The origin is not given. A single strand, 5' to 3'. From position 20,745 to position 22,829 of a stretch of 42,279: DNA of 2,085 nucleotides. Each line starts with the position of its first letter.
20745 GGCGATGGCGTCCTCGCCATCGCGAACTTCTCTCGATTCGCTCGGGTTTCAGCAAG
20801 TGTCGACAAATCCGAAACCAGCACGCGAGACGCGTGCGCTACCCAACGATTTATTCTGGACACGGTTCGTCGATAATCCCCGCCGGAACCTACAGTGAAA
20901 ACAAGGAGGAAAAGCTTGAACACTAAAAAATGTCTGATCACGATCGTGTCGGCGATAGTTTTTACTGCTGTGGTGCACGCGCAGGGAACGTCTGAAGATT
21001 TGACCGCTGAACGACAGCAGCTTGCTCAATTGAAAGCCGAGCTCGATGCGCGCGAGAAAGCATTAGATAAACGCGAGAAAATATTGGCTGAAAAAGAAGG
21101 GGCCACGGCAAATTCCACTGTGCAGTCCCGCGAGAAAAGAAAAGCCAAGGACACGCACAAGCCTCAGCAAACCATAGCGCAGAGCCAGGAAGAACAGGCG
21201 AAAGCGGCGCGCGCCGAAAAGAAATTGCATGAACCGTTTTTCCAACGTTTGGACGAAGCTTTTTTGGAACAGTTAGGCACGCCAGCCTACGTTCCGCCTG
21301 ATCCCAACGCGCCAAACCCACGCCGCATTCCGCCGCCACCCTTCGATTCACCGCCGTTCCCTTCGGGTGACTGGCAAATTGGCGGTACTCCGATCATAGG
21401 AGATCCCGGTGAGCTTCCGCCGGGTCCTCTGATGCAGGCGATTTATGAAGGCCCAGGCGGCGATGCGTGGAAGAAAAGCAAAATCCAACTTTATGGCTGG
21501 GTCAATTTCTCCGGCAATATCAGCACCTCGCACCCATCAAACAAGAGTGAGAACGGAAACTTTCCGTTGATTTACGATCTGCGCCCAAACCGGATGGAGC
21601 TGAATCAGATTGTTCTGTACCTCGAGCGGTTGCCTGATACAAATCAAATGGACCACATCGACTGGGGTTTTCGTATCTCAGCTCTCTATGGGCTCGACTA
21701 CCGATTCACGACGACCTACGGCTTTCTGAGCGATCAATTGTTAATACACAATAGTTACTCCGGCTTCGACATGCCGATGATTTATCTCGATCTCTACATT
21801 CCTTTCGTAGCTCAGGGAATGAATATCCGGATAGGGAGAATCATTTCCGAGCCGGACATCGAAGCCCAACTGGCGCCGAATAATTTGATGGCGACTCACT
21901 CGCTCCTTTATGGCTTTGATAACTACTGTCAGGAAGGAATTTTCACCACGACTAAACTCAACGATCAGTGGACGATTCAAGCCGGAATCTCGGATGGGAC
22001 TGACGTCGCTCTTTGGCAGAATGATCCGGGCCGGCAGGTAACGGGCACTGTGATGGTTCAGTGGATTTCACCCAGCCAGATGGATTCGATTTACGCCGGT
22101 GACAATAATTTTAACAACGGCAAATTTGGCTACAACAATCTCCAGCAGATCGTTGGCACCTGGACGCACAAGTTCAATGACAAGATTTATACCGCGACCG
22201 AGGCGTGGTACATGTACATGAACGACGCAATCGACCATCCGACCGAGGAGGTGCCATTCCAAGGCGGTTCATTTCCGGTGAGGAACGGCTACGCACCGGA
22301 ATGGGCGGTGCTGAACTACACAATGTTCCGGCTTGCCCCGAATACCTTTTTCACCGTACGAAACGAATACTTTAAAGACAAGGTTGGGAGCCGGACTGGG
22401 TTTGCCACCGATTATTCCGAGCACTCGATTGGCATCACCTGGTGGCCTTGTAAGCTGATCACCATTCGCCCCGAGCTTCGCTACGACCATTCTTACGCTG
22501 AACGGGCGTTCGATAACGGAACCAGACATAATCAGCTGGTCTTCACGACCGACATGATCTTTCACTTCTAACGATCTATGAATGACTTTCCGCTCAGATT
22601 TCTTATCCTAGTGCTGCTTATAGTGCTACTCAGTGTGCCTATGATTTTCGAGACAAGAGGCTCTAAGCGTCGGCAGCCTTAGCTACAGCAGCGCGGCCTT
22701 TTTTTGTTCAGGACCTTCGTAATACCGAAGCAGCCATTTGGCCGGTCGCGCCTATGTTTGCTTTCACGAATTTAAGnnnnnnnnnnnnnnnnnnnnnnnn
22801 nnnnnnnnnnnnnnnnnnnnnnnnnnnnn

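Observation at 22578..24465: Orphan KdpA paralog with three of four selectivity-filter loops rewritten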

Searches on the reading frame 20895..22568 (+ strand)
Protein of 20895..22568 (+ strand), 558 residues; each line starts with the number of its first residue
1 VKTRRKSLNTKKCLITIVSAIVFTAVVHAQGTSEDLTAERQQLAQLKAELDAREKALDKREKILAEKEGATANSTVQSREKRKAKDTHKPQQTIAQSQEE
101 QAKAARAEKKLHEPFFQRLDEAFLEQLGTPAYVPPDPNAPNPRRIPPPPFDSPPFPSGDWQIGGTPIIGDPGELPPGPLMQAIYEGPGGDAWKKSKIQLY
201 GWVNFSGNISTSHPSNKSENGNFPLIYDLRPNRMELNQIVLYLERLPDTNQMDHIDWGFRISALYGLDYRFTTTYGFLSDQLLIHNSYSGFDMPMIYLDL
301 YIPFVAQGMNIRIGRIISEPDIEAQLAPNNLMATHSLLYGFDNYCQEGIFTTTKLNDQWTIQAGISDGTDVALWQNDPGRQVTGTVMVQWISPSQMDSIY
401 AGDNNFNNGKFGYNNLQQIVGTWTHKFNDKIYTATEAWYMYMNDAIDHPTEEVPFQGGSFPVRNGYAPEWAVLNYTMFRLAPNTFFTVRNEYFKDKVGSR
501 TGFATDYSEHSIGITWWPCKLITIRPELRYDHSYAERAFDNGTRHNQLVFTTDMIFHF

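Call 8: search_protein_families(library=pfam, proteins=[window:20895-22568:+], max_evalue=0.01)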
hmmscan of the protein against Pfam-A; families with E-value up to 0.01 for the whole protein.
window:20895-22568:+ (558 aa): 1 family
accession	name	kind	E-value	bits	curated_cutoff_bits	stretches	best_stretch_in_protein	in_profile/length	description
PF07642.17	BBP2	-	1.5e-34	120.2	26.2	1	196-558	1-339/339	Putative beta-barrel porin-2, OmpL-like. bbp2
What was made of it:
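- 20895..22571 (+): Outer-membrane beta-barrel porin (BBP2/OmpL-like) directly upstream of kdpA2. Pfam PF07642, E = 1.5e-34 (call 8).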

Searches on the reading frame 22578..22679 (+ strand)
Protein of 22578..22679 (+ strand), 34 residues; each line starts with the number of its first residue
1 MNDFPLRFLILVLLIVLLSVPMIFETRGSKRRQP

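Call 8: search_protein_families(library=pfam, proteins=[window:22578-22679:+], max_evalue=0.01)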
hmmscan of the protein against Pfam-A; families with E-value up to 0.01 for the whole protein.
window:22578-22679:+ (34 aa): 0 families

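Call 45: search_protein_families(library=ncbifam, proteins=[window:22578-22679:+], max_evalue=0.01)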
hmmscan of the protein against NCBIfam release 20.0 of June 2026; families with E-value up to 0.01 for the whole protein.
window:22578-22679:+ (34 aa): 0 families
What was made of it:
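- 22578..22682 (+): 34-aa single-TM mini-ORF (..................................); lineage-restricted and not KdpF. No KdpF or other family match (calls 8, 45).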
